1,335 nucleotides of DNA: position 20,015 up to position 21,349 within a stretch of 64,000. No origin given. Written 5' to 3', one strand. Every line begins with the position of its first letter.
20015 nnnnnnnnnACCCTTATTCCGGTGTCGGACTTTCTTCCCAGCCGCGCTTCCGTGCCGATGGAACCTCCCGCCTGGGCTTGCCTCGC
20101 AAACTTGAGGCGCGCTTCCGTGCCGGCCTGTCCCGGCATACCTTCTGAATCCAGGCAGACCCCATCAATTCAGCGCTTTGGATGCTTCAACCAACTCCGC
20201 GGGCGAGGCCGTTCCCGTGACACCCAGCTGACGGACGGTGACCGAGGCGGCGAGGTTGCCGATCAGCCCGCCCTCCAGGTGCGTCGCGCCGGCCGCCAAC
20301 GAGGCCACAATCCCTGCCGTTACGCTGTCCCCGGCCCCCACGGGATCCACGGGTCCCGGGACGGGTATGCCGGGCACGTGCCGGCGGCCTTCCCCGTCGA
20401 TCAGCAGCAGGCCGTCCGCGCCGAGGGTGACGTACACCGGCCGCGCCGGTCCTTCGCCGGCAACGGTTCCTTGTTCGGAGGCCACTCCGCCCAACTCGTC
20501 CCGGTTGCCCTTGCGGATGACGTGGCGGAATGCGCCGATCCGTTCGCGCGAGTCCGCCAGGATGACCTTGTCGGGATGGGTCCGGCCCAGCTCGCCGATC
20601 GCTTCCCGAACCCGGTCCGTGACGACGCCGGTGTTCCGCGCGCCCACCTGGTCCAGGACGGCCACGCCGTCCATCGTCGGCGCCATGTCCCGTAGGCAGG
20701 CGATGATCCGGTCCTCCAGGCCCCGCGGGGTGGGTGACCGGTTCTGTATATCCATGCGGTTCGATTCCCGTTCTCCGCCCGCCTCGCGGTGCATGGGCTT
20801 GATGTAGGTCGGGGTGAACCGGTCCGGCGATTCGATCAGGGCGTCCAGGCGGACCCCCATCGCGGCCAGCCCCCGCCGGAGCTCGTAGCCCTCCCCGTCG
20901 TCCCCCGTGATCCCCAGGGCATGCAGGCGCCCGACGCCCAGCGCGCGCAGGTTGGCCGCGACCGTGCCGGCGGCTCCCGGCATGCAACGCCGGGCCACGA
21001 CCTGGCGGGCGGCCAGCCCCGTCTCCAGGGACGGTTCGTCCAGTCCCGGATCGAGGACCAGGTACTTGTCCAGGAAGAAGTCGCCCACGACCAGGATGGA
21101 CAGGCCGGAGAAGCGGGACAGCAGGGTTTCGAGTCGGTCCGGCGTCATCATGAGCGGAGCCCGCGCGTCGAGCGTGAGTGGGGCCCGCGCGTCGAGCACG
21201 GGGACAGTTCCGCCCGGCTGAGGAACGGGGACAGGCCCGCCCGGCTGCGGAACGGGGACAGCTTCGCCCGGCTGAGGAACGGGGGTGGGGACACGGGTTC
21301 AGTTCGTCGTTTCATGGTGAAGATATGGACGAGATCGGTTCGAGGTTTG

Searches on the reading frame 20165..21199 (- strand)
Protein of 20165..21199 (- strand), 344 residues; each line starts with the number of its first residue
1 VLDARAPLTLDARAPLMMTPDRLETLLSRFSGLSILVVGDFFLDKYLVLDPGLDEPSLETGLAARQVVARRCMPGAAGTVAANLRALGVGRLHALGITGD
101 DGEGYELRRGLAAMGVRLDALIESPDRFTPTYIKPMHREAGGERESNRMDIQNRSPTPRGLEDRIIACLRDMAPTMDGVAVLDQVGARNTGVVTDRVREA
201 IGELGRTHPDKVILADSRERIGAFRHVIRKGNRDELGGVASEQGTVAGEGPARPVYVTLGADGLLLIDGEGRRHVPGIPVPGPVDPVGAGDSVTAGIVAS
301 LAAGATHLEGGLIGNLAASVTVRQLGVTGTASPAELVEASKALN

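Call 41: search_protein_families(library=pfam, proteins=[window:20165-21199:-], max_evalue=0.001)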
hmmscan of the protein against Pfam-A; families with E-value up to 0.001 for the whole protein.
window:20165-21199:- (344 aa): 1 family
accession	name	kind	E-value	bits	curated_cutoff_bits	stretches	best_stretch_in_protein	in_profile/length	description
PF00294.29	PfkB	-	1.7e-22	80.6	25.8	1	75-329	37-297/302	pfkB family carbohydrate kinase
